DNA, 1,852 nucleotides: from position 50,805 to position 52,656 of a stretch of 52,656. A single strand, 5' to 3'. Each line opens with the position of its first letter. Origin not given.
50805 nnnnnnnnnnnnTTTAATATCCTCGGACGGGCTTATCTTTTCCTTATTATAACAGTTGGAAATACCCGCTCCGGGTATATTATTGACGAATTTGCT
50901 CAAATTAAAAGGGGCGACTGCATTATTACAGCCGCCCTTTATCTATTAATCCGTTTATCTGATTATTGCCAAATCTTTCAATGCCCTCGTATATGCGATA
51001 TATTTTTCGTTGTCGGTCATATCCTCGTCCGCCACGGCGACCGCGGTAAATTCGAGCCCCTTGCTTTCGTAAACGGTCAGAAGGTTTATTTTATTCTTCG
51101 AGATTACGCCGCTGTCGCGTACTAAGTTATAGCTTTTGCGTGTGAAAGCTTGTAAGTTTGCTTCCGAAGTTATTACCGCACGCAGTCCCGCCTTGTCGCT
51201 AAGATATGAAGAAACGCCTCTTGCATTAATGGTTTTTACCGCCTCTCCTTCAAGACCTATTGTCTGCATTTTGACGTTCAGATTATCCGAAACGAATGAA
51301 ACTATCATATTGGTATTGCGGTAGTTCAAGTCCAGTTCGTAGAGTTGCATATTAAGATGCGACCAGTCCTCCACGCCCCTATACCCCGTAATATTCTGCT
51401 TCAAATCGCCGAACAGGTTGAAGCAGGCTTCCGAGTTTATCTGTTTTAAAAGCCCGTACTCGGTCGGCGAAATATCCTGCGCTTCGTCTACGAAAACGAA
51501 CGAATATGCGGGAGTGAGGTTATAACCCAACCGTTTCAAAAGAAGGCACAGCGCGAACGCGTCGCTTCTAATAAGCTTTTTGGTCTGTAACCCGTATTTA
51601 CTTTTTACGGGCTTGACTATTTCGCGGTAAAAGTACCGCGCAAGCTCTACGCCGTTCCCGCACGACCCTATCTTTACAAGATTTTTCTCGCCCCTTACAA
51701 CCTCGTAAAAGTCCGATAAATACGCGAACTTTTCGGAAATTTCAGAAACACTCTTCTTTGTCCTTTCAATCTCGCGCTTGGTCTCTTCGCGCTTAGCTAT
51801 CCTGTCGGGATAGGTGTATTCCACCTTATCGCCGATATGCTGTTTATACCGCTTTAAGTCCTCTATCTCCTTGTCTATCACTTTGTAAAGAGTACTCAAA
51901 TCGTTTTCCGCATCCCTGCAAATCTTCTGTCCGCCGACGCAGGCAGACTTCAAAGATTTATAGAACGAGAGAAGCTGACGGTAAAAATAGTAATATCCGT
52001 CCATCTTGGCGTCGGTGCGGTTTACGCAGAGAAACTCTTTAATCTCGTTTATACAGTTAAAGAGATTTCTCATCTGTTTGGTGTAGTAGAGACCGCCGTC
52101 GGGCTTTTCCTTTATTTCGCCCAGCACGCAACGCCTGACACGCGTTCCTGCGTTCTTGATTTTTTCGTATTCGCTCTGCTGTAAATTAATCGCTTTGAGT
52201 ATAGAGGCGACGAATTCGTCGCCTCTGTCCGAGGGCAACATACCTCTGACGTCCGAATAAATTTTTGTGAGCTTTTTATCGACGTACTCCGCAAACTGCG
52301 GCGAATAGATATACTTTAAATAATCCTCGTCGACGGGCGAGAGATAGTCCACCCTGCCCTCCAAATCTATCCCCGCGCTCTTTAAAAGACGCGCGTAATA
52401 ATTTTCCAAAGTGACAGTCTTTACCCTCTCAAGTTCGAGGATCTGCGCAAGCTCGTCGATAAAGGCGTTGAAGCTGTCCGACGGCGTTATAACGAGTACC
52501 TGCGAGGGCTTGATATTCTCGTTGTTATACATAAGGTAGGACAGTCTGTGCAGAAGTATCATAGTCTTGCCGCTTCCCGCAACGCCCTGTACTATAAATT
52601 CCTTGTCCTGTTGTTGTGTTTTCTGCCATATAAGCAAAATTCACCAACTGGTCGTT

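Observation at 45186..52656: Adjacent SF1 helicase pair: a UvrD-like ATPase and a ~1876-aa DUF4011/Upf1-like helicase/REase-like/DUF3320 giant, a candidate uncharacterised nucleic-acid surveillance module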

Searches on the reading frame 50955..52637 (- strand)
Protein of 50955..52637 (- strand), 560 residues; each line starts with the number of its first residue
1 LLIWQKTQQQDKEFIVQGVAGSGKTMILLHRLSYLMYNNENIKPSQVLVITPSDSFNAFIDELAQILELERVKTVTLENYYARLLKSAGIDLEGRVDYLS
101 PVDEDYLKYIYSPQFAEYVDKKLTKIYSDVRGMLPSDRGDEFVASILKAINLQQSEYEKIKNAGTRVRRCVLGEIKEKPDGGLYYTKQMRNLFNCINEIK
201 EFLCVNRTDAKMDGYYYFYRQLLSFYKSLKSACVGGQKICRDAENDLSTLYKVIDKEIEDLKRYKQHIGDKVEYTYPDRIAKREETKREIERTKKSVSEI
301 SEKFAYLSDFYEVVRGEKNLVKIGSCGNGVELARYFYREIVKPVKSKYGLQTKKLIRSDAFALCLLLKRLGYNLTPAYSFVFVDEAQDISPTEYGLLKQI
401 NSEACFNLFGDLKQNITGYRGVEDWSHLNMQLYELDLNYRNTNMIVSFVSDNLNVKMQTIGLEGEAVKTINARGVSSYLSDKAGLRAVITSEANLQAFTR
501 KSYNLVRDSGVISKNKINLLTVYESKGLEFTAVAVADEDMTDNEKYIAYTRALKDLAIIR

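Call 6: search_protein_families(library=pfam, proteins=[window:50955-52637:-], max_evalue=0.01)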
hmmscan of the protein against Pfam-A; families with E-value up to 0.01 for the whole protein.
window:50955-52637:- (560 aa): 10 families
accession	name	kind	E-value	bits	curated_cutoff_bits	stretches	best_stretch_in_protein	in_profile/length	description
PF00580.27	UvrD-helicase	-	4.7e-16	59.7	23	1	6-422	8-258/271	UvrD/REP helicase N-terminal domain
PF13245.12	AAA_19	-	1.2e-09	38.8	25.1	1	377-417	91-131/134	AAA domain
PF01443.25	Viral_helicase1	-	7.4e-08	32.9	21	1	377-559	59-227/228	Viral superfamily 1 RNA helicase core domain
PF13538.12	UvrD_C_2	-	0.00022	21.4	27.4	1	519-558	4-51/52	UvrD-like helicase C-terminal domain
PF13401.12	AAA_22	-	0.00048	20.9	27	0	15-85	9-76/130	AAA domain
PF09848.15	SLFN-g3_helicase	-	0.00075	19.3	24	0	14-40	4-28/354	Schlafen group 3, DNA/RNA helicase domain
PF13086.12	AAA_11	-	0.0016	18.7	27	0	5-66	11-71/257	AAA domain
PF04851.21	ResIII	-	0.0027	18.1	22.5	1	4-55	16-64/164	Type III restriction enzyme, res subunit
PF13361.12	UvrD_C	-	0.0028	17.6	25.6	1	491-537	260-307/350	UvrD-like helicase C-terminal domain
PF00270.35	DEAD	-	0.0034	17.6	26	1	10-55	13-56/167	DEAD/DEAH box helicase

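Call 7: search_protein_families(library=padloc, proteins=[window:50955-52637:-], max_evalue=0.01)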
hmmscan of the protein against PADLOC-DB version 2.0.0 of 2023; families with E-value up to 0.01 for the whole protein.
window:50955-52637:- (560 aa): 42 families (the best 25 are shown)
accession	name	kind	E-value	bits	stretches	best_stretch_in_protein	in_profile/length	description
PDLC03802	RTasHel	-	4.8e-17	60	2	377-453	192-273/675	DRT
PDLC00122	GajB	-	5.5e-16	56.5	2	377-449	162-243/502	UrvD helicase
PDLC00103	GajB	-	1.2e-15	55.5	1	373-459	207-292/612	UrvD helicase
PDLC00132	GajB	-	1.8e-14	51.3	1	376-450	213-296/625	UrvD helicase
PDLC00134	GajB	-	2.1e-12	44.9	2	263-449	108-292/431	UrvD helicase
PDLC00107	GajB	-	4.6e-12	43.3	2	377-442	215-287/587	UrvD helicase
PDLC01087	C3a187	-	3.4e-11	40.7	2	15-65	214-259/559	NERD+UvrD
PDLC00129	GajB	-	1.9e-10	38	1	373-523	222-365/594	UrvD helicase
PDLC00135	GajB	-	4e-10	37.2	2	374-448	166-247/603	UrvD helicase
PDLC00123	GajB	-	5.4e-10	36.5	1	376-473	175-279/540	UrvD helicase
PDLC00119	GajB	-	1.4e-09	35.5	1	376-449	217-296/565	UrvD helicase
PDLC00144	GajB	-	2.6e-09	34.2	1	377-458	160-240/559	UrvD helicase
PDLC00117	GajB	-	5.3e-09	33.1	1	377-482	218-331/604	UrvD helicase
PDLC00131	GajB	-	6.7e-09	33.2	1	376-461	245-331/647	UrvD helicase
PDLC00125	GajB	-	1.2e-08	32.3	2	8-65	15-66/669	UrvD helicase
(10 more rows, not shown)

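Call 10: search_protein_families(library=ncbifam, proteins=[window:50955-52637:-], max_evalue=0.001)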
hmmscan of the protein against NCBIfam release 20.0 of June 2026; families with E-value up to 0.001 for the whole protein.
window:50955-52637:- (560 aa): 15 families
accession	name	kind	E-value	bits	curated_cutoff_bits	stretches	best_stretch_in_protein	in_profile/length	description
NF041464.1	HelD_BACSU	equivalog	1e-21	76.6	419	2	9-87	224-303/779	RNA polymerase recycling motor HelD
NF041254.1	motor_HelR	exception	3.1e-18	65.4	750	2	13-80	203-271/706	RNA polymerase recycling motor ATPase HelR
NF041258.1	motor_HelR_2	exception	3.1e-14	52.1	1100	2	14-66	187-240/713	RNA polymerase recycling motor ATPase HelR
NF041465.1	HelD_MYCSM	equivalog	1e-12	47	1051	2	14-63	192-242/719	RNA polymerase recycling motor HelD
TIGR01073.1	pcrA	equivalog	6.2e-11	41.4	911.2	1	15-53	21-58/725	DNA helicase PcrA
NF010485.0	PRK13909.1-2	equivalog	3.4e-10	38.8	650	1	373-457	327-428/909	RecB-like helicase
NF008743.0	PRK11773.1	equivalog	5.1e-09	35.1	965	0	12-52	23-62/720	DNA helicase II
TIGR01074.1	rep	equivalog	8.3e-09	34.2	951.45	1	379-446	208-283/668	DNA helicase Rep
TIGR02785.1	addA_Gpos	equivalog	4e-08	31.6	707.65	0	4-51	7-52/1234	helicase-exonuclease AddAB subunit AddA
NF008276.0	PRK11054.1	equivalog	3.1e-07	29.3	543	0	11-76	209-274/684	DNA helicase IV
TIGR01075.1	uvrD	equivalog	6.5e-07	28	1144.45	0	12-52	18-57/715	DNA helicase II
NF053713.1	helicas_STM2767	equivalog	6.6e-07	28.1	550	1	4-42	184-220/665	STM2767 family DEAD/DEAH box helicase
TIGR00609.1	recB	equivalog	8.8e-07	27.4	696.05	1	376-447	370-449/1175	exodeoxyribonuclease V subunit beta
TIGR02784.1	addA_alphas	equivalog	0.00093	17.6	860.75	0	16-51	15-48/1138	double-strand break repair helicase AddA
NF008128.0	PRK10876.1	equivalog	0.00098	16.8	1697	0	376-450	376-458/1181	exodeoxyribonuclease V subunit beta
